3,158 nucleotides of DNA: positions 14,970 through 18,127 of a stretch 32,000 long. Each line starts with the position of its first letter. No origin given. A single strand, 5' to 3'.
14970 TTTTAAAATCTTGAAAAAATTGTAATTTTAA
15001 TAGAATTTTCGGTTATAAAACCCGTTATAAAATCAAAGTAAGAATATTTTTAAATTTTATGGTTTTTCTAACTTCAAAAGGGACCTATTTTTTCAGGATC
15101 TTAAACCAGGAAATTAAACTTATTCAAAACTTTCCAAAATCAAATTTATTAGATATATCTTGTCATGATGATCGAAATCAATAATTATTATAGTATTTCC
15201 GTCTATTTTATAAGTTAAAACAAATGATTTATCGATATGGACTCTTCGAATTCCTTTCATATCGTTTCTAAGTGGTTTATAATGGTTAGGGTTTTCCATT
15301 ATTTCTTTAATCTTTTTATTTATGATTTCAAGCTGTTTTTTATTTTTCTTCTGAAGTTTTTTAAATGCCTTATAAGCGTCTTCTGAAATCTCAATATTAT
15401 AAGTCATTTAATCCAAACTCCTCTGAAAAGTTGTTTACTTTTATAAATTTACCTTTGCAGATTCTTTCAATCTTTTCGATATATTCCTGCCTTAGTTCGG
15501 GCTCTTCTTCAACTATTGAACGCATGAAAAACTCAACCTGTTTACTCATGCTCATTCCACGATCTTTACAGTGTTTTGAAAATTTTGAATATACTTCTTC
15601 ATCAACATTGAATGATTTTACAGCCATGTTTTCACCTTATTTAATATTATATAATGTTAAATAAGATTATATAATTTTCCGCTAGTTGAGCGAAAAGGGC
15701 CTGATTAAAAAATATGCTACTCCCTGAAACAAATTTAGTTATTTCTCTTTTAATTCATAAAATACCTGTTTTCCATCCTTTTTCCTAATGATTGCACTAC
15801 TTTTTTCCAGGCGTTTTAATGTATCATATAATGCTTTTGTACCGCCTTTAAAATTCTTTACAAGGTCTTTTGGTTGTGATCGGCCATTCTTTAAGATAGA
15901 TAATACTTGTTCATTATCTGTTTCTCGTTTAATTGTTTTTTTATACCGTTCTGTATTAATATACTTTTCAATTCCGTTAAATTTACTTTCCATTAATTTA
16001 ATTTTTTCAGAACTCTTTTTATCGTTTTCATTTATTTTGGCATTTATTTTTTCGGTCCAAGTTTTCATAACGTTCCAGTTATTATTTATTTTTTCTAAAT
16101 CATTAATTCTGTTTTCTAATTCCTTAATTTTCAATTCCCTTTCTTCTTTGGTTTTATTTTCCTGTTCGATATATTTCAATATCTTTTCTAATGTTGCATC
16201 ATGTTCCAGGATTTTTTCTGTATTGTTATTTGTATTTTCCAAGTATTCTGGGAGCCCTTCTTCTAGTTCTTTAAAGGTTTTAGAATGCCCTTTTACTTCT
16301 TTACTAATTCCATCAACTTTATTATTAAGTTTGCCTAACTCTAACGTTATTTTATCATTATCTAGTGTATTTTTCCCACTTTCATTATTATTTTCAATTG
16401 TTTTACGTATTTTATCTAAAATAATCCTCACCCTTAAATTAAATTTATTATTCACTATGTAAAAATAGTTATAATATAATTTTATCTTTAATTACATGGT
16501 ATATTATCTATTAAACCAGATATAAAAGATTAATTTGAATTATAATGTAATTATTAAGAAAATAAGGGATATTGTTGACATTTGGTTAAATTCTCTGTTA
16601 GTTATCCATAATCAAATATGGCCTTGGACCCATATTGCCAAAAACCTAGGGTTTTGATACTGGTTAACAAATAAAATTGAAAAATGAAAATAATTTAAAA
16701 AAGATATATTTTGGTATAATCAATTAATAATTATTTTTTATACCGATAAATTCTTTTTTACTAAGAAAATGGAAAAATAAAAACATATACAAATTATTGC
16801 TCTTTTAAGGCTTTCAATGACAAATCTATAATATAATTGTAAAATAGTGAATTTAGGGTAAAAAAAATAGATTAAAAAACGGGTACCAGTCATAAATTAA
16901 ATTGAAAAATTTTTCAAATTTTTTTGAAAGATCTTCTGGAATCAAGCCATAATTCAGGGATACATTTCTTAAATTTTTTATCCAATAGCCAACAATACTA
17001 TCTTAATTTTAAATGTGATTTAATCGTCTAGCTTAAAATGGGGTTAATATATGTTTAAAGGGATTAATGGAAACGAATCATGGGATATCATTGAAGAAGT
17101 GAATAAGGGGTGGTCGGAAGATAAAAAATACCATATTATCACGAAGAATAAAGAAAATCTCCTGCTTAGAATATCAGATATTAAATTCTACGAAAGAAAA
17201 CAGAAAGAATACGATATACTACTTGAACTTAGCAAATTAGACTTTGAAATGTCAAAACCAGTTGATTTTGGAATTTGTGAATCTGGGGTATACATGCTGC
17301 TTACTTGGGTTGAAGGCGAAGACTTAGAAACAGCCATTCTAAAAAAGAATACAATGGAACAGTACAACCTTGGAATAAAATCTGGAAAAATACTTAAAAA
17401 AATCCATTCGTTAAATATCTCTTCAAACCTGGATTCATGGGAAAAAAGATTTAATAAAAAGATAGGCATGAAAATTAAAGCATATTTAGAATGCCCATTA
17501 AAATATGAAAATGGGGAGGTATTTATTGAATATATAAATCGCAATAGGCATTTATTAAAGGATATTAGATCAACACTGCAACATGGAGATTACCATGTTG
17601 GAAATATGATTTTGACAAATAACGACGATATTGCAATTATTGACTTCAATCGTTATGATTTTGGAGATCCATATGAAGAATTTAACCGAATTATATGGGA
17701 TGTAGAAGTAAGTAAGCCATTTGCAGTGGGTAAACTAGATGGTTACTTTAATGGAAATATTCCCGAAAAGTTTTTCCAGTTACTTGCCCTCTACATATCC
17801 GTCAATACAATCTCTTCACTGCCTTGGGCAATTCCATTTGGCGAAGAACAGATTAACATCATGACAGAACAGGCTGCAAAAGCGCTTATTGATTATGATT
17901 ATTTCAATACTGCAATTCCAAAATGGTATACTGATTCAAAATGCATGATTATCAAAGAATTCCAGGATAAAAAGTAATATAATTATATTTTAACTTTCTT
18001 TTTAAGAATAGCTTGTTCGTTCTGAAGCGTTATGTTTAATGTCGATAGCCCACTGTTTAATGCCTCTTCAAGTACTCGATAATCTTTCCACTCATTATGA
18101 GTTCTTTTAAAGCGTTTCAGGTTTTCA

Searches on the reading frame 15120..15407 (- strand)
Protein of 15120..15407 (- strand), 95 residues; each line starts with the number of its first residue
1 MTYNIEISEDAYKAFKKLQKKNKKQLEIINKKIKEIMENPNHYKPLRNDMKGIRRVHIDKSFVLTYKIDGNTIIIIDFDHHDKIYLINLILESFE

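Call 42: search_protein_families(library=pfam, proteins=[window:15120-15407:-], max_evalue=0.01)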
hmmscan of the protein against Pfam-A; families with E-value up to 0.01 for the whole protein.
window:15120-15407:- (95 aa): 4 families
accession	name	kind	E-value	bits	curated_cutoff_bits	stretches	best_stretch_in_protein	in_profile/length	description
PF05016.21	ParE_toxin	-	3.6e-10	40.7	23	1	5-85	1-89/89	ParE toxin of type II toxin-antitoxin system, parDE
PF15781.12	ParE-like_toxin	-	9.8e-07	29.1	28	1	8-85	4-83/87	ParE-like toxin of type II bacterial toxin-antitoxin system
PF15738.11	YafQ_toxin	-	4.6e-06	27.3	30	1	5-84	3-86/88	Bacterial toxin of type II toxin-antitoxin system, YafQ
PF06769.20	YoeB_toxin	-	6.8e-06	26.5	27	1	8-81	2-79/80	YoeB-like toxin of bacterial type II toxin-antitoxin system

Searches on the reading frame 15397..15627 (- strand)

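Call 42: search_protein_families(library=pfam, proteins=[window:15397-15627:-], max_evalue=0.01)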
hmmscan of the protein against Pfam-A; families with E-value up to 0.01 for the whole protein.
window:15397-15627:- (76 aa): 4 families
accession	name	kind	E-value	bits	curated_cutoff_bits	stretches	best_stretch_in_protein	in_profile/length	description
PF10884.14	DUF2683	-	7.6e-05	23.3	27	1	39-65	29-60/66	Protein of unknown function (DUF2683)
PF00061.29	Lipocalin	-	0.003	18.2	23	0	29-66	101-137/145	Lipocalin / cytosolic fatty-acid binding protein family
PF07878.17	RHH_5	-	0.004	17.3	26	1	10-39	10-39/43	CopG-like RHH_1 or ribbon-helix-helix domain, RHH_5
PF19891.5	DUF6364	-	0.0066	17.3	27.3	1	7-57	8-53/70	Family of unknown function (DUF6364)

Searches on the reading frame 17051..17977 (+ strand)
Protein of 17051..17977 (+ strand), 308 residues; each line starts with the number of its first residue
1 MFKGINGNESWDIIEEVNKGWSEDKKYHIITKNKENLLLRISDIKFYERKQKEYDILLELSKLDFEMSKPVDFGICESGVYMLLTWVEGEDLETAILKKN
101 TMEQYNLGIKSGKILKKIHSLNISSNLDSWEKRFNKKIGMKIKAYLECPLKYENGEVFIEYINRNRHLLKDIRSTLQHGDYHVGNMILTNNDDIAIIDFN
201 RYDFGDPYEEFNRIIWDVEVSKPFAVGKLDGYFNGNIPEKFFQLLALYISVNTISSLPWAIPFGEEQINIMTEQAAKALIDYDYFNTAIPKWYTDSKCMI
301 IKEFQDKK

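Call 42: search_protein_families(library=pfam, proteins=[window:17051-17977:+], max_evalue=0.01)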
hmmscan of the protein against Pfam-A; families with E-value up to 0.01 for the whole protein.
window:17051-17977:+ (308 aa): 2 families
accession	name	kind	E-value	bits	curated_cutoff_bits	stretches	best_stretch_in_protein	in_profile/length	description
PF01636.29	APH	-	4.8e-28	99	23.2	1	14-233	2-230/239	Phosphotransferase enzyme family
PF03881.20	Fructosamin_kin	-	5.6e-05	23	22.4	1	25-206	32-219/288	Fructosamine kinase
